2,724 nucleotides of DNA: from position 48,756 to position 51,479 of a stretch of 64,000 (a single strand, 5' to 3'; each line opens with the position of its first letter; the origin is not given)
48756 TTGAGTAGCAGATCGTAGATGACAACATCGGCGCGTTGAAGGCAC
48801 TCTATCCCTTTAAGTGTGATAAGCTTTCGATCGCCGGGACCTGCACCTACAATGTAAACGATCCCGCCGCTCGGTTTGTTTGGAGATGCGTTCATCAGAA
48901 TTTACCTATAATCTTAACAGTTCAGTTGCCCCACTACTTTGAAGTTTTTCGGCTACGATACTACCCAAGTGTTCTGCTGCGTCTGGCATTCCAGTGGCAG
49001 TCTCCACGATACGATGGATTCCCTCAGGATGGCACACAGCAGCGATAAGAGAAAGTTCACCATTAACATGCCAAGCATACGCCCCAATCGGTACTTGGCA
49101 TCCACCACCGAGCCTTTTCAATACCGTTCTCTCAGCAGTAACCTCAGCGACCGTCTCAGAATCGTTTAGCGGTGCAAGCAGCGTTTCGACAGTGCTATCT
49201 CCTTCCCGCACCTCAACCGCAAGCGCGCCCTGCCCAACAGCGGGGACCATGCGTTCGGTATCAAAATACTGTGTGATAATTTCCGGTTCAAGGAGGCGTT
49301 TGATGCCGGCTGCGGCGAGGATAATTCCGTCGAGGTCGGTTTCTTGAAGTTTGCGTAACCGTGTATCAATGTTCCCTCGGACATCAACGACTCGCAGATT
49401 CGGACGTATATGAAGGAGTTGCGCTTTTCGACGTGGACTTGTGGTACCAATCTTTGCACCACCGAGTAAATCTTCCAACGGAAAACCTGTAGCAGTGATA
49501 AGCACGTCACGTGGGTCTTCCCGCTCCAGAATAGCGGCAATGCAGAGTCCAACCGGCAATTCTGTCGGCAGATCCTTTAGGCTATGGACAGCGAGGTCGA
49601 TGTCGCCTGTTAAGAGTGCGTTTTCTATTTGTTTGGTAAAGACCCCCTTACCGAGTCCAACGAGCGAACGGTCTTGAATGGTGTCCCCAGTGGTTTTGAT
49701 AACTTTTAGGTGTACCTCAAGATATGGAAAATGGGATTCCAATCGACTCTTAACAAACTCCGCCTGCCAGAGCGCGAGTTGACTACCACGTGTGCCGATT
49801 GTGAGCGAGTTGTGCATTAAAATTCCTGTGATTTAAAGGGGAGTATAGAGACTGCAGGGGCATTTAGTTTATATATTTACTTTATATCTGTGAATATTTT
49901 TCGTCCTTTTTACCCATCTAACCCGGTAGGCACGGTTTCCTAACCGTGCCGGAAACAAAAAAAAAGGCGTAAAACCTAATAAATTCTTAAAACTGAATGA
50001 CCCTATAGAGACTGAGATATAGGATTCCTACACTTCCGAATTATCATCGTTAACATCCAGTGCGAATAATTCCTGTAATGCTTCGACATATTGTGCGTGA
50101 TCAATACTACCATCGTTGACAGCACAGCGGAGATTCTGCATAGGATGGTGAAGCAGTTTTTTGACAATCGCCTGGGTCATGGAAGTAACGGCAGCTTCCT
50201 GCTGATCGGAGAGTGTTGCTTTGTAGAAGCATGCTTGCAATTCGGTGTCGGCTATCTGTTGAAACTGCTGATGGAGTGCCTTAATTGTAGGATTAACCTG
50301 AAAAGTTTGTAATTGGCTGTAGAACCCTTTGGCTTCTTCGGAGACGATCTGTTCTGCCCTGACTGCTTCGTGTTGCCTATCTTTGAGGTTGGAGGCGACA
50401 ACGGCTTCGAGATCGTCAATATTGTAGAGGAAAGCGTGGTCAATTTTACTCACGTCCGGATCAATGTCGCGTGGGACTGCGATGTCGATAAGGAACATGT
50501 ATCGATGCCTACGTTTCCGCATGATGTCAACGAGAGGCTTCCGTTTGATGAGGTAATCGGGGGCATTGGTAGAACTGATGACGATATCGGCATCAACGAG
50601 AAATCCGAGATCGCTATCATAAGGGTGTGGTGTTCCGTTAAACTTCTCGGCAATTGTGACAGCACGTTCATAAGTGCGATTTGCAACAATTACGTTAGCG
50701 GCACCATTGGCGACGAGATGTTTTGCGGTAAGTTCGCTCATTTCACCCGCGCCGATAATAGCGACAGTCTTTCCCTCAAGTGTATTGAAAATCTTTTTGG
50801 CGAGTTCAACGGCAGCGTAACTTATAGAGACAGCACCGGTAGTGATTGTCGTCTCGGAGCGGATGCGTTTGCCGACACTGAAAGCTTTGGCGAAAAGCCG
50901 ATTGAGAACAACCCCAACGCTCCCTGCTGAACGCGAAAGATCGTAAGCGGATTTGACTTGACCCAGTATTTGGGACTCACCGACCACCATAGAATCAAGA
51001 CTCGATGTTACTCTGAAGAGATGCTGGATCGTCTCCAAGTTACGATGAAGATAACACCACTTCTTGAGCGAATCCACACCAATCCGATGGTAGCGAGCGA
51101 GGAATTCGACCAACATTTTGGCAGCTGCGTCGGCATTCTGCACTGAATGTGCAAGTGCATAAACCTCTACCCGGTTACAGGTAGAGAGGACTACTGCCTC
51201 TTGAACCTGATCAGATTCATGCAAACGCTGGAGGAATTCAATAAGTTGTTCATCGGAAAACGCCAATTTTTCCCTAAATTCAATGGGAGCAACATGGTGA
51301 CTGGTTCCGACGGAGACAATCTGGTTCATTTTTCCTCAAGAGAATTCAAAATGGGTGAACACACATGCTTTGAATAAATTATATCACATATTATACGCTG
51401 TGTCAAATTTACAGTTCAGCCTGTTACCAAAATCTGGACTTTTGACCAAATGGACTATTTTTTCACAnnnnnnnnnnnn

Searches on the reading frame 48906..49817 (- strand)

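Call 16: search_protein_families(library=pfam, proteins=[window:48906-49817:-])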
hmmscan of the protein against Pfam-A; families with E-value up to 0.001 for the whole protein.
window:48906-49817:- (303 aa): 2 families
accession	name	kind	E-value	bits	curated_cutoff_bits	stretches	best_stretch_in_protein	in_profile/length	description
PF01379.25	Porphobil_deam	-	1.8e-80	269.8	22.1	1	5-211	1-206/207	Porphobilinogen deaminase, dipyromethane cofactor binding domain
PF03900.20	Porphobil_deamC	-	2.2e-19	70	26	1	224-292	2-72/74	Porphobilinogen deaminase, C-terminal domain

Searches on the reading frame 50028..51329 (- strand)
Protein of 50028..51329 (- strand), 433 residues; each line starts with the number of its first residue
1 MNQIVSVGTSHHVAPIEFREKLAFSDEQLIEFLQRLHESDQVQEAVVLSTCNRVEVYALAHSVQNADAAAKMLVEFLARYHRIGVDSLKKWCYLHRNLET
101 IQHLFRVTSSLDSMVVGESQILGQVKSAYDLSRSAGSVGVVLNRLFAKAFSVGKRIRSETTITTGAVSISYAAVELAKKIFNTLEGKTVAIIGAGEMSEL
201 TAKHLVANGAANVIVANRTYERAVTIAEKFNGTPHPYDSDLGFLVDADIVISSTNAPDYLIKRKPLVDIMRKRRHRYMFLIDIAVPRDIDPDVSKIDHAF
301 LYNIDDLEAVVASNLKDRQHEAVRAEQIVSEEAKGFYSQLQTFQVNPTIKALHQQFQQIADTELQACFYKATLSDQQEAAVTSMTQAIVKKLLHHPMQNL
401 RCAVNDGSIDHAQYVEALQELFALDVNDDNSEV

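Call 16: search_protein_families(library=pfam, proteins=[window:50028-51329:-])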
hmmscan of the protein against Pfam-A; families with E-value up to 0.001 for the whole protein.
window:50028-51329:- (433 aa): 6 families
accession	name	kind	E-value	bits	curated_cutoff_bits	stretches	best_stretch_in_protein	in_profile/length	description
PF05201.20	GlutR_N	-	1.6e-53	181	27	1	7-160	1-151/151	Glutamyl-tRNAGlu reductase, N-terminal domain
PF01488.26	Shikimate_DH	-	2.5e-44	151.2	24.3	1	175-310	1-138/138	Shikimate / quinate 5-dehydrogenase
PF00745.25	GlutR_dimer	-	1.4e-24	86.7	22.9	1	324-424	1-99/99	Glutamyl-tRNAGlu reductase, dimerisation domain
PF03807.23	F420_oxidored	-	1.4e-07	32.5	21.6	1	188-255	1-68/94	NADP oxidoreductase coenzyme F420-dependent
PF13241.12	NAD_binding_7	-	5.4e-06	27.4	22.1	1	180-257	1-72/104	Putative NAD(P)-binding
PF02826.25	2-Hacid_dh_C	-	0.00054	19.8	25.1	1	179-252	29-97/178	D-isomer specific 2-hydroxyacid dehydrogenase, NAD binding domain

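Call 17: find_encoding_contigs(protein=window:50028-51329:-, flank=10000, max_places=10)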
Protein window:50028-51329:- (433 aa): no gene with exactly this product is on record in the collection.
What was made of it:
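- Tried and rejected: An exact look-up of the window's hemA failed (call 17).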

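Call 18: find_homologous_proteins(query=window:50028-51329:-)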
Query window:50028-51329:- (433 aa): 8000 proteins with E <= 0.001 among 8000 candidates; the best 120 are listed.
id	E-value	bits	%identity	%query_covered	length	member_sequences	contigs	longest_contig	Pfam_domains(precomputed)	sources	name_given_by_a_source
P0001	2.1e-277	938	100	100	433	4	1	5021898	PF13241.13,PF05201.21,PF03807.24,PF00745.26,PF01488.27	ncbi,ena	-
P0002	1.9e-267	905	96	100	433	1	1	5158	PF13241.13,PF05201.21,PF03807.24,PF00745.26,PF01488.27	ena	-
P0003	1.1e-266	902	96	100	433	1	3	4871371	PF13241.13,PF05201.21,PF03807.24,PF00745.26,PF01488.27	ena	-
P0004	5.3e-264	893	95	100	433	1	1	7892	PF13241.13,PF05201.21,PF03807.24,PF00745.26,PF01488.27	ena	-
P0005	5.4e-263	890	94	100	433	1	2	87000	PF13241.13,PF05201.21,PF03807.24,PF00745.26,PF01488.27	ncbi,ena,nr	ncbi:MAG: glutamyl-tRNA reductase [Candidatus Poribacteria bacterium]|nr:glutamyl-tRNA reductase [Ca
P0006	8.9e-263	889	94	100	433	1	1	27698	PF13241.13,PF05201.21,PF03807.24,PF00745.26,PF01488.27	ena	-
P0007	2.1e-262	888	94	100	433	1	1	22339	PF13241.13,PF05201.21,PF03807.24,PF00745.26,PF01488.27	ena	-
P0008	6.9e-262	887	94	100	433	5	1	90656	PF13241.13,PF05201.21,PF03807.24,PF00745.26,PF01488.27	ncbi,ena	-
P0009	8.0e-262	886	94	100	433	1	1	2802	PF13241.13,PF05201.21,PF03807.24,PF00745.26,PF01488.27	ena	-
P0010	8.4e-262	886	94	100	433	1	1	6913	PF13241.13,PF05201.21,PF03807.24,PF00745.26,PF01488.27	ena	-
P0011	8.5e-262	886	94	100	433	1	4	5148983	PF13241.13,PF05201.21,PF03807.24,PF00745.26,PF01488.27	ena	-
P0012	2.6e-261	885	94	100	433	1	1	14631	PF13241.13,PF05201.21,PF03807.24,PF00745.26,PF01488.27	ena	-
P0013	3.7e-261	884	94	100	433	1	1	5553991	PF13241.13,PF05201.21,PF03807.24,PF00745.26,PF01488.27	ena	-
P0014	8.4e-261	883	94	100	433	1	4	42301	PF13241.13,PF05201.21,PF03807.24,PF00745.26,PF01488.27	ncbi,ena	-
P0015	6.2e-259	877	93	100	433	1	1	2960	PF13241.13,PF05201.21,PF03807.24,PF00745.26,PF01488.27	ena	-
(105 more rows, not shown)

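Call 19: find_encoding_contigs(protein=P0001, flank=10000, max_places=4)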
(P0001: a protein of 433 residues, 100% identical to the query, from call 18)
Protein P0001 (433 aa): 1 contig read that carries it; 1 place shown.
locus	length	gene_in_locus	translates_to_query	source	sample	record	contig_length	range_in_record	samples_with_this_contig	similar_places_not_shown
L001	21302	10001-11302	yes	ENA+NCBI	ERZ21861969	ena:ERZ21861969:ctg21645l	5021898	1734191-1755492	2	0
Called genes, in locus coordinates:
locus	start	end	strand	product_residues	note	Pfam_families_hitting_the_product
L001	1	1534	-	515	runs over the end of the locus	PF07969:Amidohydro_3, PF01979:Amidohydro_1 (faint)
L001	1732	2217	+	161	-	-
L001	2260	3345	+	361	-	PF01408:GFO_IDH_MocA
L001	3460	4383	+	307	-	PF21347:DUF3108_like (weak)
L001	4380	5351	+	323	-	PF00490:ALAD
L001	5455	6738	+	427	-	PF00202:Aminotran_3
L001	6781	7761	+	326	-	PF00348:polyprenyl_synt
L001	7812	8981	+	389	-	PF13241:NAD_binding_7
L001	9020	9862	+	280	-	PF01578:Cytochrom_C_asm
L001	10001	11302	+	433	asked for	PF05201:GlutR_N, PF01488:Shikimate_DH, PF03807:F420_oxidored (weak), PF13241:NAD_binding_7 (weak), PF00745:GlutR_dimer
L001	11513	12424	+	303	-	PF01379:Porphobil_deam, PF03900:Porphobil_deamC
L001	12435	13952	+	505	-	PF00590:TP_methylase, PF02602:HEM4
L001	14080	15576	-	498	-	-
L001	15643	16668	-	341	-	PF02615:Ldh_2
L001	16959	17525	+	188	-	-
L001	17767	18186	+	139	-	PF02604:PhdYeFM_antitox (weak)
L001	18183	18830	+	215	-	PF01844:HNH (weak)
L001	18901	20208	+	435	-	PF23914:TPR_CcmH_CycH, PF13414:TPR_11, PF13432:TPR_16, PF14559:TPR_19, PF13432:TPR_16, PF14559:TPR_19, PF13424:TPR_12, PF25063:ARM_TT21_C, +28 more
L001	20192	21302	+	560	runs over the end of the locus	PF01839:FG-GAP (faint), PF13517:FG-GAP_3, PF07593:UnbV_ASPIC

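Call 20: find_encoding_contigs(protein=P0003, flank=10000, max_places=4)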
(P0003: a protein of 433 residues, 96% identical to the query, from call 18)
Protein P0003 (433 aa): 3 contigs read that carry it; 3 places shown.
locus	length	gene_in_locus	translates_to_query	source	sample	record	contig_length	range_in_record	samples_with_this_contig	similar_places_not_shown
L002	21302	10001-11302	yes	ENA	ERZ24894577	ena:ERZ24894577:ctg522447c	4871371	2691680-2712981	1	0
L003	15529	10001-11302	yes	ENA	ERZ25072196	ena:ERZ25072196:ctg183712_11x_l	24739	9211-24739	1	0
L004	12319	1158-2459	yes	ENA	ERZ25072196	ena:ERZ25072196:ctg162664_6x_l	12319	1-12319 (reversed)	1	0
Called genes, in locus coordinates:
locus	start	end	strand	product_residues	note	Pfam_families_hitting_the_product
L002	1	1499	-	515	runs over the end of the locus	PF07969:Amidohydro_3, PF01979:Amidohydro_1 (faint)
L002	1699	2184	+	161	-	-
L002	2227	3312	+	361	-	PF01408:GFO_IDH_MocA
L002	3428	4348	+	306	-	PF21347:DUF3108_like (weak)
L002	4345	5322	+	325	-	PF00490:ALAD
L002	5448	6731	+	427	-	PF00202:Aminotran_3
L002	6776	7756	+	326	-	PF00348:polyprenyl_synt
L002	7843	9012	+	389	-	PF13241:NAD_binding_7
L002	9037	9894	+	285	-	PF01578:Cytochrom_C_asm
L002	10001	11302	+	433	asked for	PF05201:GlutR_N, PF01488:Shikimate_DH, PF03807:F420_oxidored (weak), PF13241:NAD_binding_7 (weak), PF00745:GlutR_dimer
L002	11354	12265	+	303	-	PF01379:Porphobil_deam, PF03900:Porphobil_deamC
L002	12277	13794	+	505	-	PF00590:TP_methylase, PF02602:HEM4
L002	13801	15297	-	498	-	-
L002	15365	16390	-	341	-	PF02615:Ldh_2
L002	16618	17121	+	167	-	-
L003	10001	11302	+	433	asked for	PF05201:GlutR_N, PF01488:Shikimate_DH, PF03807:F420_oxidored (weak), PF13241:NAD_binding_7 (weak), PF00745:GlutR_dimer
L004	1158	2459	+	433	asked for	PF05201:GlutR_N, PF01488:Shikimate_DH, PF03807:F420_oxidored (weak), PF13241:NAD_binding_7 (weak), PF00745:GlutR_dimer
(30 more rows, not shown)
